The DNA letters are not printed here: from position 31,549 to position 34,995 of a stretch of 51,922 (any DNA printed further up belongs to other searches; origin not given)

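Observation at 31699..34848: NuoF/HydB-like subunit fused to a GltD/NfnB-like NADPH module within a HydABC-type [FeFe]-hydrogenase operon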

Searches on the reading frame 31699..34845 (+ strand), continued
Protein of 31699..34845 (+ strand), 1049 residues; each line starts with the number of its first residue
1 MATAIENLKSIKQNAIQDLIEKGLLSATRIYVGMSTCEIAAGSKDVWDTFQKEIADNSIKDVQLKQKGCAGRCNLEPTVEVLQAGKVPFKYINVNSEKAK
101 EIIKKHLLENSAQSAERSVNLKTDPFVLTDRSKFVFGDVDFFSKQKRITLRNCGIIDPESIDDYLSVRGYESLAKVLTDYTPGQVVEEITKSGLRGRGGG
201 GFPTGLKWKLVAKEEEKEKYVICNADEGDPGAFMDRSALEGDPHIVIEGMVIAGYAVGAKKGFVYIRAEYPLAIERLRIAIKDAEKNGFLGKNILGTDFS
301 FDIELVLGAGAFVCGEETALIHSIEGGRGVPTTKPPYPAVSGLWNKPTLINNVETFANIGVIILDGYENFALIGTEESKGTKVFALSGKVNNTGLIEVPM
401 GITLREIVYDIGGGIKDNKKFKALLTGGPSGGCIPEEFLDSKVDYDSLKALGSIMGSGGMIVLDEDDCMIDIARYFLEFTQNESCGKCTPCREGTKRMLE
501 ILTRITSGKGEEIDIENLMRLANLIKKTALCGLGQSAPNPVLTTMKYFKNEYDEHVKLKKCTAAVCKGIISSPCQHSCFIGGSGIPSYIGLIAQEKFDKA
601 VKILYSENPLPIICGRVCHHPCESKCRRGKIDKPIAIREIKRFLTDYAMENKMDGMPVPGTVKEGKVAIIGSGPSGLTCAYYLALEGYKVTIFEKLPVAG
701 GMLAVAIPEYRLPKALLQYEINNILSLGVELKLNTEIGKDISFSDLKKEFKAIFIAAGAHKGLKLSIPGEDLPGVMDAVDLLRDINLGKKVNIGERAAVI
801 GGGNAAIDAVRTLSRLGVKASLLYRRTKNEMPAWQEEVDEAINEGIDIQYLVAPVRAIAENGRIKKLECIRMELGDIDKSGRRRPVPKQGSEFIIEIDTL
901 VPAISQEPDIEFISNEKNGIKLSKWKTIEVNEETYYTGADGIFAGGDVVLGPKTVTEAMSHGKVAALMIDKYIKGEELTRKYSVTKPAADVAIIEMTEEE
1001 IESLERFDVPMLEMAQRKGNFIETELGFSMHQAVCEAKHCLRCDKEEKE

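Call 35: find_encoding_contigs(protein=P0003, flank=8000, max_places=2)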
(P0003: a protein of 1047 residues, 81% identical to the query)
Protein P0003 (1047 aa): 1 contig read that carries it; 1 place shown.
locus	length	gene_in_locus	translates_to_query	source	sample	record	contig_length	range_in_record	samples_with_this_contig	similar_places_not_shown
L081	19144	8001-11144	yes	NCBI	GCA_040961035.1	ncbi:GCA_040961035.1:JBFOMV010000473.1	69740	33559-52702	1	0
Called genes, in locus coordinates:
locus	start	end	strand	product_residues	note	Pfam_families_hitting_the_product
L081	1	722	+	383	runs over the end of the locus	PF01208:URO-D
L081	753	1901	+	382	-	PF01208:URO-D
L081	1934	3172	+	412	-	PF01208:URO-D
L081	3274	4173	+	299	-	PF00456:Transketolase_N, PF13292:DXP_synthase_N (faint), PF09364:XFP_N (weak), PF00676:E1_dh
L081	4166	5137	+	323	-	PF02779:Transket_pyr, PF02780:Transketolase_C, PF22613:Transketolase_C_1 (weak)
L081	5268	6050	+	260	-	PF00106:adh_short, PF08659:KR, PF23441:SDR (faint), PF13561:adh_short_C2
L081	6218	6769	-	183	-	PF00188:CAP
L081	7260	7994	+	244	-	PF00512:HisKA (weak), PF02518:HATPase_c, PF13581:HATPase_c_2 (weak)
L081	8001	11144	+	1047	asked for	PF01512:Complex1_51K, PF10531:SLBB (weak), PF10589:NADH_4Fe-4S, PF14691:Fer4_20, PF01946:Thi4 (weak), PF07992:Pyr_redox_2, PF13450:NAD_binding_8, PF13738:Pyr_redox_3, +6 more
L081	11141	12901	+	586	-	PF00111:Fer2 (weak), PF13510:Fer2_4, PF10588:NADH-G_4Fe-4S_3, PF13237:Fer4_10 (weak), PF22117:Fer4_Nqo3, PF12838:Fer4_7, PF02906:Fe_hyd_lg_C, PF02256:Fe_hyd_SSU, +5 more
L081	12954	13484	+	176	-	PF01257:2Fe-2S_thioredx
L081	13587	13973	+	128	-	PF00072:Response_reg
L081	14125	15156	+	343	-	PF12838:Fer4_7 (faint), PF17179:Fer4_22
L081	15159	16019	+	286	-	PF00970:FAD_binding_6 (weak), PF00175:NAD_binding_1, PF10418:DHODB_Fe-S_bind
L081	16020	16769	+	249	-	PF01058:Oxidored_q6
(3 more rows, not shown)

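Call 36: find_encoding_contigs(protein=P0009, flank=8000, max_places=2)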
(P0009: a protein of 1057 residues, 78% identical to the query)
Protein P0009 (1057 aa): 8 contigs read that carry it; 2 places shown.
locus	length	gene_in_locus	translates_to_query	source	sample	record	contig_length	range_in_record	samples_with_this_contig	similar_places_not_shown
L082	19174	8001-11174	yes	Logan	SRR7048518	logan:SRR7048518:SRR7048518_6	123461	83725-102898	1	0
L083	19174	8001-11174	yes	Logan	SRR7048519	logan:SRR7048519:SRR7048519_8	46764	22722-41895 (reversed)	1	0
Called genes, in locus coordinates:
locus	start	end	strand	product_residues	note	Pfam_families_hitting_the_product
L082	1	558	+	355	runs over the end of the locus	PF13500:AAA_26, PF07085:DRTGG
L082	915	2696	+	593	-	PF17297:PEPCK_N, PF00821:PEPCK_GTP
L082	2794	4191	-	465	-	-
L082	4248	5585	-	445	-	PF06245:DUF1015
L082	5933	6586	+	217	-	PF02492:cobW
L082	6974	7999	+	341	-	PF00512:HisKA (weak), PF02518:HATPase_c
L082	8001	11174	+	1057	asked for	PF01512:Complex1_51K, PF10531:SLBB (weak), PF10589:NADH_4Fe-4S, PF14691:Fer4_20, PF01946:Thi4 (weak), PF07992:Pyr_redox_2, PF13450:NAD_binding_8, PF13738:Pyr_redox_3, +8 more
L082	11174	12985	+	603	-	PF13510:Fer2_4, PF00111:Fer2 (weak), PF10588:NADH-G_4Fe-4S_3, PF12838:Fer4_7, PF13237:Fer4_10, PF22117:Fer4_Nqo3, PF02906:Fe_hyd_lg_C, PF02256:Fe_hyd_SSU, +5 more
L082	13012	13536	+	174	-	PF01257:2Fe-2S_thioredx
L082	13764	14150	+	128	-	PF00072:Response_reg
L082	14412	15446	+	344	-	PF13534:Fer4_17 (faint), PF12838:Fer4_7 (faint), PF13187:Fer4_9 (faint), PF17179:Fer4_22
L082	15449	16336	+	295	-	PF00970:FAD_binding_6, PF00175:NAD_binding_1, PF10418:DHODB_Fe-S_bind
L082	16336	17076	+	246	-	PF01058:Oxidored_q6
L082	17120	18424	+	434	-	PF00374:NiFeSe_Hases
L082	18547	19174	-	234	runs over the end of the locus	PF00005:ABC_tran, PF13304:AAA_21 (faint)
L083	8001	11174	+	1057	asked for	PF01512:Complex1_51K, PF10531:SLBB (weak), PF10589:NADH_4Fe-4S, PF14691:Fer4_20, PF01946:Thi4 (weak), PF07992:Pyr_redox_2, PF13450:NAD_binding_8, PF13738:Pyr_redox_3, +8 more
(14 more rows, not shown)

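Call 44: search_protein_families(library=pfam, proteins=[L001:4802-6421:+, L003:9164-10987:+, L009:10588-12201:+, L047:10547-11965:+, L037:8972-12034:+, L040:9759-11336:+, L040:9042-9752:+], max_evalue=0.00001)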
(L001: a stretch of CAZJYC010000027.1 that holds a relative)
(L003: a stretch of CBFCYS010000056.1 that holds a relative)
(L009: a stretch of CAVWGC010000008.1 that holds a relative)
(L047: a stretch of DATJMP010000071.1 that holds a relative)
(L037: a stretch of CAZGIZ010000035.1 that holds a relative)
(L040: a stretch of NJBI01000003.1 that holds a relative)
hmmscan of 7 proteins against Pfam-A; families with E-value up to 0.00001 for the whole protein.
L001:4802-6421:+ (540 aa): 1 family
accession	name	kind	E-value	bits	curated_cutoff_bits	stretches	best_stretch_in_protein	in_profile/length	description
PF01645.23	Glu_synthase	-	3.5e-21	76.2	20.4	2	293-424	185-310/369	Conserved region in glutamate synthase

L003:9164-10987:+ (608 aa): 10 families
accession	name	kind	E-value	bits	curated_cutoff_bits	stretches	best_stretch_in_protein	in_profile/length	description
PF00037.32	Fer4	-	2.5e-19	68.7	21.1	1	183-201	6-24/24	4Fe-4S binding domain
PF12838.12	Fer4_7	-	3.9e-18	66.1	27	1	143-199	1-52/52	4Fe-4S dicluster domain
PF14697.11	Fer4_21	-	1e-15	58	35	2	141-201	5-58/59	4Fe-4S dicluster domain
PF13510.11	Fer2_4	-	5.2e-15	55.7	22.8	1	1-77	3-80/82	2Fe-2S iron-sulfur cluster binding domain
PF13237.11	Fer4_10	-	3.4e-11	43.3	25.5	1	537-584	3-52/53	4Fe-4S dicluster domain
PF13187.11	Fer4_9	-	3.5e-11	43.4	27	0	143-200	1-52/52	4Fe-4S dicluster domain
PF13484.11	Fer4_16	-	1.1e-10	42.6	30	0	184-203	1-20/66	4Fe-4S double cluster binding domain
PF12837.12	Fer4_6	-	6.4e-10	38.9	25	0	568-588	3-23/24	4Fe-4S binding domain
PF25160.1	LdpA_Fe-S-bd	-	1.9e-08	34.4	27.6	0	182-204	25-47/49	LdpA Fe-S cluster-binding domain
PF07992.20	Pyr_redox_2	-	2.2e-07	31.1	26.1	0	387-513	179-291/291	Pyridine nucleotide-disulphide oxidoreductase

L009:10588-12201:+ (538 aa): 2 families
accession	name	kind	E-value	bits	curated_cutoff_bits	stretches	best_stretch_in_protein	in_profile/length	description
PF00384.28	Molybdopterin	-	5.5e-69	233.3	24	1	12-343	97-352/353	Molybdopterin oxidoreductase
PF01568.27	Molydop_binding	-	2.1e-31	108.7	26.8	1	426-532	1-110/110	Molydopterin dinucleotide binding domain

L047:10547-11965:+ (473 aa): 1 family
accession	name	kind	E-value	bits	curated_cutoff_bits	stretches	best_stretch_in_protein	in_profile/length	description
PF00374.24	NiFeSe_Hases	-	1e-32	114.2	25.8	2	39-118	1-80/508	Nickel-dependent hydrogenase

L037:8972-12034:+ (1021 aa): 10 families
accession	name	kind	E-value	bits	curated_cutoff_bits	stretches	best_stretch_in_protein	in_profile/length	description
PF00384.28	Molybdopterin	-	8.5e-85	285.3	24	1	316-752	1-353/353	Molybdopterin oxidoreductase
PF01568.27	Molydop_binding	-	4e-31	107.7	26.8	1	835-938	2-108/110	Molydopterin dinucleotide binding domain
PF13510.11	Fer2_4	-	1.6e-21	76.6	22.8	1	44-119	3-81/82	2Fe-2S iron-sulfur cluster binding domain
PF04879.21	Molybdop_Fe4S4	-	1.3e-19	70.4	22.7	1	261-313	3-55/55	Molybdopterin oxidoreductase Fe4S4 domain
PF10588.14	NADH-G_4Fe-4S_3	-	4.6e-10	39.3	27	1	126-162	1-37/40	NADH-ubiquinone oxidoreductase-G iron-sulfur binding region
PF22117.2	Fer4_Nqo3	-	5.1e-09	36.6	27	1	184-250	3-66/67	NADH-quinone oxidoreductase subunit 3, ferredoxin-like domain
PF00037.32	Fer4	-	1.1e-08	35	21.1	0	233-250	6-23/24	4Fe-4S binding domain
PF00111.32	Fer2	-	2.4e-07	31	21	1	48-96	2-48/77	2Fe-2S iron-sulfur cluster binding domain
PF12838.12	Fer4_7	-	8.2e-07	29.8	27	1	191-249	1-52/52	4Fe-4S dicluster domain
PF13237.11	Fer4_10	-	4.4e-06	27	25.5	0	187-202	4-19/53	4Fe-4S dicluster domain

L040:9759-11336:+ (526 aa): 1 family
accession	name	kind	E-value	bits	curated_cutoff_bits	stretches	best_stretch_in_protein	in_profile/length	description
PF01645.23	Glu_synthase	-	3.7e-13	49.8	20.4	1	279-403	185-306/369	Conserved region in glutamate synthase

L040:9042-9752:+ (237 aa): 1 family
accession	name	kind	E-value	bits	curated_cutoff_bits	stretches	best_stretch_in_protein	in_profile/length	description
PF13510.11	Fer2_4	-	7.5e-15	55.2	22.8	1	4-78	6-81/82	2Fe-2S iron-sulfur cluster binding domain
